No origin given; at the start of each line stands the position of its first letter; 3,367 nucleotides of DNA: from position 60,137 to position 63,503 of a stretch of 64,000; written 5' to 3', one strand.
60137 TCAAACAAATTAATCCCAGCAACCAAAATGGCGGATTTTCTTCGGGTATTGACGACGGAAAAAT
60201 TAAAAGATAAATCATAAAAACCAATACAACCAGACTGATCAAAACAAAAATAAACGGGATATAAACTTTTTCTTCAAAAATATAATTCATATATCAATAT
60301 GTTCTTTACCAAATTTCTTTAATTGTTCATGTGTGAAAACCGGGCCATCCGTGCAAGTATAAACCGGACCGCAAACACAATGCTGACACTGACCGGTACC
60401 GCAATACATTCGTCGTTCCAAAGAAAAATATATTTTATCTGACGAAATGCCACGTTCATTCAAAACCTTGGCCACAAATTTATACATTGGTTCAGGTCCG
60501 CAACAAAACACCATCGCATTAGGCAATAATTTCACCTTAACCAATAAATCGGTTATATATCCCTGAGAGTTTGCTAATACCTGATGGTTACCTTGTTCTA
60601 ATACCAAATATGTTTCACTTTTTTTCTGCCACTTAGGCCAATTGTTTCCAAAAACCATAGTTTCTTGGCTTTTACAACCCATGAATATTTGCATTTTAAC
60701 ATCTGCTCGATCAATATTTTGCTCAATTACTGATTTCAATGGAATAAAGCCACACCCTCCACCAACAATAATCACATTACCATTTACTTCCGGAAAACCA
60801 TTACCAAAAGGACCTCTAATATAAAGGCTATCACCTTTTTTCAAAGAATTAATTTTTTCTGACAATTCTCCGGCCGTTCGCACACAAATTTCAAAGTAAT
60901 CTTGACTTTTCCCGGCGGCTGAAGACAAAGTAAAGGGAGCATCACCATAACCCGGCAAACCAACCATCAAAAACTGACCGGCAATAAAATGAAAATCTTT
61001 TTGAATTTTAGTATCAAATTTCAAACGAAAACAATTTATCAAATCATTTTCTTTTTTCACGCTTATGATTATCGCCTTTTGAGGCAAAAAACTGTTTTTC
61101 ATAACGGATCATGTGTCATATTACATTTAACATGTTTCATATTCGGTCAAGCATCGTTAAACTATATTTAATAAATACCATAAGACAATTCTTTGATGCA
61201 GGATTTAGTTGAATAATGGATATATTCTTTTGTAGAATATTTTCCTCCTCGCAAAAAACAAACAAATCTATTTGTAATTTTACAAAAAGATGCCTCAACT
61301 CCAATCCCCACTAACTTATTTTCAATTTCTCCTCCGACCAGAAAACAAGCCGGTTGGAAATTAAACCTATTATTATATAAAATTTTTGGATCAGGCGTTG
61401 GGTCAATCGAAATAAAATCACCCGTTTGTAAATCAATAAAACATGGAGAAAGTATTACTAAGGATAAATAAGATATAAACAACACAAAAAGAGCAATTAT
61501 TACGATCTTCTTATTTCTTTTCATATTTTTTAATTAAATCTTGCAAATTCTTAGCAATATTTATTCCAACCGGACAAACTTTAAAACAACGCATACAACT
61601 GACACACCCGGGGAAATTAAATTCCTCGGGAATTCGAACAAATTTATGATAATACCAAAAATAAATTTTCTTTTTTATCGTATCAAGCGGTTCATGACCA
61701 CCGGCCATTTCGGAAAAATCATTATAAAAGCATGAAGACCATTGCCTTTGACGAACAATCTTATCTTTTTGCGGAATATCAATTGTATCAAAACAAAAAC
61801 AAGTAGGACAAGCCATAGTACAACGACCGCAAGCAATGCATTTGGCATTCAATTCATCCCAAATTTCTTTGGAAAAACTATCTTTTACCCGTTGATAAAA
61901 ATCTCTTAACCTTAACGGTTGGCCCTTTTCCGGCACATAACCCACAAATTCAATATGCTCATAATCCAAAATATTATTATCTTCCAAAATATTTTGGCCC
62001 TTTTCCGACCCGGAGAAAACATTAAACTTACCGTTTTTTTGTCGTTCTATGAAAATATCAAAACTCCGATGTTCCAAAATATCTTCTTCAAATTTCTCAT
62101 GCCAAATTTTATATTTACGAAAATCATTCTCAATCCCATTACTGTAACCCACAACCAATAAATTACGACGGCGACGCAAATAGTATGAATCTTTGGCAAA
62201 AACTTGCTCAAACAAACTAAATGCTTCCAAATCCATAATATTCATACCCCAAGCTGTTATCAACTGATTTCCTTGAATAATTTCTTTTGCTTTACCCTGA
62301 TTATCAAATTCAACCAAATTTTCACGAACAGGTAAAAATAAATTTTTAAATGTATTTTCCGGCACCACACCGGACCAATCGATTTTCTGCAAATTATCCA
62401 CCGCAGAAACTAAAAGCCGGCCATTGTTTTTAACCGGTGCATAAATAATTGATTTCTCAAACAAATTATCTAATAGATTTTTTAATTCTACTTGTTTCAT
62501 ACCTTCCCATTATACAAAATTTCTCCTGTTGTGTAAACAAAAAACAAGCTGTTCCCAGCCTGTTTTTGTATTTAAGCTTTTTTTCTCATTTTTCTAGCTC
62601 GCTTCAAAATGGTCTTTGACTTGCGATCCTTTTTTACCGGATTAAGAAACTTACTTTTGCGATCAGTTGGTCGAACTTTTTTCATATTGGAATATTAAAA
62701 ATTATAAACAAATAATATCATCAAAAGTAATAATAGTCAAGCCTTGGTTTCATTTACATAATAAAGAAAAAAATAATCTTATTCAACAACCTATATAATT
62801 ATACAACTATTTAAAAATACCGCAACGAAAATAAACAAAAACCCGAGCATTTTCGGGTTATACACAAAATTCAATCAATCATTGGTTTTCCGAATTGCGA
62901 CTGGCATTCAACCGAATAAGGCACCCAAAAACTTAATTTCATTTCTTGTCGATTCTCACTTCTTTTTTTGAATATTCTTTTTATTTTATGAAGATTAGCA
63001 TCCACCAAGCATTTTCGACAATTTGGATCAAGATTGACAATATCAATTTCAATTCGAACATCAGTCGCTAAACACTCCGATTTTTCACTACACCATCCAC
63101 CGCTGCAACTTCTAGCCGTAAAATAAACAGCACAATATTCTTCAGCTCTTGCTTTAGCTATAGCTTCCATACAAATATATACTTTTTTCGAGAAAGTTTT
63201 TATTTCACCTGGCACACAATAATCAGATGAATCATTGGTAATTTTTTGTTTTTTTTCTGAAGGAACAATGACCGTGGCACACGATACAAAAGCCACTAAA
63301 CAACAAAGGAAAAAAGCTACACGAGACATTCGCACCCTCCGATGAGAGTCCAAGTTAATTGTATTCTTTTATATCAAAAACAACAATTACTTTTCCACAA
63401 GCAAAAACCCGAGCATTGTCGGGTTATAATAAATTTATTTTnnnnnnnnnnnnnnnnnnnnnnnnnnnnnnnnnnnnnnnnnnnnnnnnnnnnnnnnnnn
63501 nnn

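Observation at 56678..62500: Group-3b-type [NiFe] hydrogenase operon interleaved with three membrane-anchored ORFs, with an extension-less large subunit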

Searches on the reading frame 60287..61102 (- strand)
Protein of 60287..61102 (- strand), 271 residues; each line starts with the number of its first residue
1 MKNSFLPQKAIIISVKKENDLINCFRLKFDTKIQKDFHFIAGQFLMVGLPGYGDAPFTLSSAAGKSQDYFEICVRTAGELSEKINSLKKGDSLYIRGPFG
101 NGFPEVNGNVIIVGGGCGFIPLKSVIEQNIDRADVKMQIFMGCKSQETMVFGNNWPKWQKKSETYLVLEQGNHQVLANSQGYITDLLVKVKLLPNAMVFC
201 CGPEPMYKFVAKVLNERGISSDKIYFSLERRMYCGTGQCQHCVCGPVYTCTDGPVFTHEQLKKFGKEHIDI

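Call 3: search_protein_families(library=pfam, proteins=[window:60287-61102:-], max_evalue=0.01)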
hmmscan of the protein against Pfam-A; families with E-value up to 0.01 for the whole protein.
window:60287-61102:- (271 aa): 3 families
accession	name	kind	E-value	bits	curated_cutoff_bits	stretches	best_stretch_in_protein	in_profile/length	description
PF00175.26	NAD_binding_1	-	4.1e-11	43.9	22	1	113-211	2-108/109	Oxidoreductase NAD-binding domain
PF10418.14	DHODB_Fe-S_bind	-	2.2e-09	37.3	23.9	1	229-261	1-40/41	Iron-sulfur cluster binding domain of dihydroorotate dehydrogenase B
PF00970.30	FAD_binding_6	-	5.1e-07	30.4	21.1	1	16-101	8-96/99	Oxidoreductase FAD-binding domain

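Call 4: search_protein_families(library=ncbifam, proteins=[window:60287-61102:-], max_evalue=0.01)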
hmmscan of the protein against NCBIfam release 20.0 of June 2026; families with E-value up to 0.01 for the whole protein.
window:60287-61102:- (271 aa): 22 families
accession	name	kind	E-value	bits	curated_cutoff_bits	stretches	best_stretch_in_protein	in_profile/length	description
NF000796.0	PRK00054.1-1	equivalog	1.3e-51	175.3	224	1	8-268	4-244/254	dihydroorotate dehydrogenase electron transfer subunit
NF006220.0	PRK08345.1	subfamily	2.3e-51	174.8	395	1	2-258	5-284/294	cytochrome-c3 hydrogenase subunit gamma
TIGR02911.1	sulfite_red_B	equivalog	3.3e-49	167.4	288.6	1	3-264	1-259/261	anaerobic sulfite reductase subunit AsrB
NF040830.1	sulfhyd_ShyC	equivalog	3.7e-47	160.9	600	1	3-258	2-278/288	NAD(P)-dependent hydrogenase/sulfhydrogenase 2 subunit gamma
NF040835.1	sulfhyd_HydG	equivalog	1.7e-35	122.7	650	1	6-258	16-281/292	NADPH-dependent hydrogenase/sulfhydrogenase 1 subunit gamma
NF000798.0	PRK00054.1-3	equivalog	4.4e-32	111.6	219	1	29-260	21-241/244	dihydroorotate dehydrogenase electron transfer subunit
NF000799.0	PRK00054.1-4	equivalog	1e-25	90.3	314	1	24-259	19-254/258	dihydroorotate dehydrogenase electron transfer subunit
NF040810.1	BenC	equivalog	7.5e-21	74.6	430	1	9-226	106-327/333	benzoate 1,2-dioxygenase electron transfer component BenC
NF004862.0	PRK06222.1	subfamily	3.8e-20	72.5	220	1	40-259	29-246/281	sulfide/dihydroorotate dehydrogenase-like FAD/NAD-binding protein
NF009414.0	PRK12778.1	equivalog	1.8e-18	66.2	1103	1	39-260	28-247/752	bifunctional dihydroorotate dehydrogenase B NAD binding subunit/NADPH-dependent glutamate synthase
NF000797.0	PRK00054.1-2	equivalog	2.5e-18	66.3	270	1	28-258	33-262/267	dihydroorotate dehydrogenase electron transfer subunit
NF007964.0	PRK10684.1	equivalog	1.3e-15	57.2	383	1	4-225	6-233/333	NADH oxidoreductase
NF005963.0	PRK08051.1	equivalog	1.7e-14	53.7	230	1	30-225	22-226/233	NAD(P)H-flavin reductase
NF004470.0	PRK05802.1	equivalog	2.1e-14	53.3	313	1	8-243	66-302/330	sulfide/dihydroorotate dehydrogenase-like FAD/NAD-binding protein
NF009805.0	PRK13289.1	equivalog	1.5e-12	47.2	432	1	12-226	159-389/399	NO-inducible flavohemoprotein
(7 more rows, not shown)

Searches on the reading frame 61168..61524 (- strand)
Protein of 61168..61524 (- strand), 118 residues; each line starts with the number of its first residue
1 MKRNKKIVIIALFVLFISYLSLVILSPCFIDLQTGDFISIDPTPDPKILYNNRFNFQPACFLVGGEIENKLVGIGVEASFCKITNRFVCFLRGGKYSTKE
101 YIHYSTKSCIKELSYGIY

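Call 3: search_protein_families(library=pfam, proteins=[window:61168-61524:-], max_evalue=0.01)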
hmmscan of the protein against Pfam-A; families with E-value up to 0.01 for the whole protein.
window:61168-61524:- (118 aa): 0 families

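Call 4: search_protein_families(library=ncbifam, proteins=[window:61168-61524:-], max_evalue=0.01)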
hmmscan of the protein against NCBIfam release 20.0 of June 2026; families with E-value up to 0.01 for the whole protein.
window:61168-61524:- (118 aa): 0 families

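Call 74: list_cluster_members(proteins=[P0001, P0121, P0124, window:61168-61524:-, window:53411-53665:-])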
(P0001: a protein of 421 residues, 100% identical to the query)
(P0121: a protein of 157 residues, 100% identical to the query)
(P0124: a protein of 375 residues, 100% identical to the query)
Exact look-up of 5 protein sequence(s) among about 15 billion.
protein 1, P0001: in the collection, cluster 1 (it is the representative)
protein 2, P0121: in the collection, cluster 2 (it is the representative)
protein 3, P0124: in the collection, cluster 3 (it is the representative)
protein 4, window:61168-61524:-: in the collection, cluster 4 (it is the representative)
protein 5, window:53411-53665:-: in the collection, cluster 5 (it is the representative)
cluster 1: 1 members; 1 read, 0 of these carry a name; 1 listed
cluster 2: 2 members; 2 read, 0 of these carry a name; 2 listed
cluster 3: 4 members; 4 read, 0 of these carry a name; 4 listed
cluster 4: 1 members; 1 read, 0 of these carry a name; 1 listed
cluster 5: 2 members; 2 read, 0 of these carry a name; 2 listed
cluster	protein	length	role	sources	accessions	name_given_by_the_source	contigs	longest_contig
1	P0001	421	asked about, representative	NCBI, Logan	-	-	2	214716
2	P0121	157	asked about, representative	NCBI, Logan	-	-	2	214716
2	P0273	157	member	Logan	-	-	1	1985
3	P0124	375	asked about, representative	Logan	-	-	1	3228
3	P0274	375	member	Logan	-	-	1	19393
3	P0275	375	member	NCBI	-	-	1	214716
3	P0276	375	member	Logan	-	-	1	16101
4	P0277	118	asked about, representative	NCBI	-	-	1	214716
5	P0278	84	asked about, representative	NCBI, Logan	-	-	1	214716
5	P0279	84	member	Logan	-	-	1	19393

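Call 81: search_protein_families(library=pfam, proteins=[window:61168-61524:-], max_evalue=1)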
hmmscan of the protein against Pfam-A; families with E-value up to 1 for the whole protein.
window:61168-61524:- (118 aa): 1 family
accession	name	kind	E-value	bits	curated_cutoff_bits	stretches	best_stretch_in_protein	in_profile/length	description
PF07168.17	Ureide_permease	-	0.078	12.2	27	1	2-67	189-254/359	Ureide permease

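Call 82: search_protein_families(library=phrogs, proteins=[window:61168-61524:-], max_evalue=0.01)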
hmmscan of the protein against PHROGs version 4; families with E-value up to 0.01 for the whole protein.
window:61168-61524:- (118 aa): 0 families

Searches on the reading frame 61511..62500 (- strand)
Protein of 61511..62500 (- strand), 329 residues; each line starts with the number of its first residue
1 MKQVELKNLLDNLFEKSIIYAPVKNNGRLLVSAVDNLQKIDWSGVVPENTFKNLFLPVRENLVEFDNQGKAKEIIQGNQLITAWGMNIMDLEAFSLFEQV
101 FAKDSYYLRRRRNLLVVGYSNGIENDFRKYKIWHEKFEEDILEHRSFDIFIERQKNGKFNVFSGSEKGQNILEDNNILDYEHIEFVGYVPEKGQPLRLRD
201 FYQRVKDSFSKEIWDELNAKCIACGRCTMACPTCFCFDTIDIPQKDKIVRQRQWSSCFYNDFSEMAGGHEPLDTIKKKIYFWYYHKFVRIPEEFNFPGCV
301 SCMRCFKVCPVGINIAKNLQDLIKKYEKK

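Call 3: search_protein_families(library=pfam, proteins=[window:61511-62500:-], max_evalue=0.01)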
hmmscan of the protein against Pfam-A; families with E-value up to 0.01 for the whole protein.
window:61511-62500:- (329 aa): 15 families
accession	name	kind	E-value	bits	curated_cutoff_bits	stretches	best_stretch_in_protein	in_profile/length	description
PF17179.9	Fer4_22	-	3.1e-28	98.9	27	1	220-313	1-95/95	4Fe-4S dicluster domain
PF13187.11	Fer4_9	-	6.3e-08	33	27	1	299-323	2-26/52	4Fe-4S dicluster domain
PF13746.11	Fer4_18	-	9.5e-08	32.7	27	1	297-320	59-82/114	4Fe-4S dicluster domain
PF12797.12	Fer4_2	-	2.1e-07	30.9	24.5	1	219-233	8-22/22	4Fe-4S binding domain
PF13237.11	Fer4_10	-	4e-07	30.3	25.5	2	296-313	6-24/53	4Fe-4S dicluster domain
PF00037.32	Fer4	-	7.1e-07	29.2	21.1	1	220-233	7-20/24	4Fe-4S binding domain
PF13183.11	Fer4_8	-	1.5e-05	25.9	27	1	220-313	4-68/68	4Fe-4S dicluster domain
PF12837.12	Fer4_6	-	7e-05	23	25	0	299-313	9-23/24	4Fe-4S binding domain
PF12838.12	Fer4_7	-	8.6e-05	23.4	27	1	220-313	1-52/52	4Fe-4S dicluster domain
PF13484.11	Fer4_16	-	0.00011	23.3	30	0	299-313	2-16/66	4Fe-4S double cluster binding domain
PF14697.11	Fer4_21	-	0.00024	21.6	35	0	219-247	6-33/59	4Fe-4S dicluster domain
PF25160.1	LdpA_Fe-S-bd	-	0.00043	20.4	27.6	0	217-233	24-40/49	LdpA Fe-S cluster-binding domain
PF13534.11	Fer4_17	-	0.001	20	22.2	0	220-314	1-61/61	4Fe-4S dicluster domain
PF12800.12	Fer4_4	-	0.002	18.8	24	0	219-233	2-16/17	4Fe-4S binding domain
PF12798.12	Fer4_3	-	0.0079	17.4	27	1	299-313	1-15/15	4Fe-4S binding domain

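Call 4: search_protein_families(library=ncbifam, proteins=[window:61511-62500:-], max_evalue=0.01)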
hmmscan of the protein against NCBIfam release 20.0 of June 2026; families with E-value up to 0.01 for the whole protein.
window:61511-62500:- (329 aa): 32 families (the best 25 are shown)
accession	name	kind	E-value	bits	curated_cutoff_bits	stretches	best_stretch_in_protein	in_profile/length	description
NF040833.1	sulfhyd_HydB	equivalog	2.3e-30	105.7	750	1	7-325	12-338/367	NADPH-dependent hydrogenase/sulfhydrogenase 1 subunit beta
NF040829.1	sulfhyd_ShyB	equivalog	2e-28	99.3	690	1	5-322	10-329/334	NAD(P)-dependent hydrogenase/sulfhydrogenase 2 subunit beta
TIGR02910.1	sulfite_red_A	equivalog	2e-27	96.3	323.15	1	1-321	5-325/334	anaerobic sulfite reductase subunit AsrA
TIGR02745.1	ccoG_rdxA_fixG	equivalog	6.4e-06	25.4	316.7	1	298-320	232-254/435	cytochrome c oxidase accessory protein CcoG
TIGR02936.1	fdxN_nitrog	equivalog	7.9e-06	25.9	80.55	0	294-312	18-36/91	ferredoxin III, nif-specific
NF004616.0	PRK05950.1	subfamily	1.2e-05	24.6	228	0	292-322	199-229/238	succinate dehydrogenase iron-sulfur subunit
TIGR02512.1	FeFe_hydrog_A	subfamily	3.1e-05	23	405.95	0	218-234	49-65/375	[FeFe] hydrogenase, group A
NF010590.0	PRK13984.1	equivalog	0.00011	20.4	946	1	164-234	140-205/611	putative oxidoreductase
NF009053.0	PRK12387.1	subfamily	0.00018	21.3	204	0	210-234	64-88/180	formate hydrogenlyase complex iron-sulfur subunit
NF009226.0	PRK12576.1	equivalog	0.00038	19.9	344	0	205-234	142-169/317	succinate dehydrogenase/fumarate reductase iron-sulfur subunit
NF040763.1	FeFe_hydrog_A6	exception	0.00054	18.5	765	0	204-235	176-204/571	NADH-dependent [FeFe] hydrogenase, group A6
NF045480.1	FdxA_Actino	equivalog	0.00079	19.6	125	0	220-266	39-83/107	ferredoxin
NF040864.1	HgcB_ferredoxin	equivalog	0.00081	19.2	99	0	296-319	13-36/93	mercury methylation ferredoxin HgcB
NF008369.0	PRK11168.1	equivalog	0.00089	18.2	278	0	298-318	59-79/401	anaerobic glycerol-3-phosphate dehydrogenase subunit C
TIGR00384.1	dhsB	subfamily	0.001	18.6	88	0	298-320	197-219/222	succinate dehydrogenase and fumarate reductase iron-sulfur protein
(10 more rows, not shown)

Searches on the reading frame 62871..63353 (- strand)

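Call 32: search_protein_families(library=pfam, proteins=[window:62871-63353:-], max_evalue=0.00001)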
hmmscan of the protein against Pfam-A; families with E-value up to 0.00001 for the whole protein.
window:62871-63353:- (160 aa): 0 families

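Call 81: search_protein_families(library=pfam, proteins=[window:62871-63353:-], max_evalue=1)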
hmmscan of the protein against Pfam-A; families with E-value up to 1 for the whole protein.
window:62871-63353:- (160 aa): 1 family
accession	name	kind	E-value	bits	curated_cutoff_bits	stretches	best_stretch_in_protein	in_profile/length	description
PF17237.7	Emr1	-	0.06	13.7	25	1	4-29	15-38/44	ERMES regulator 1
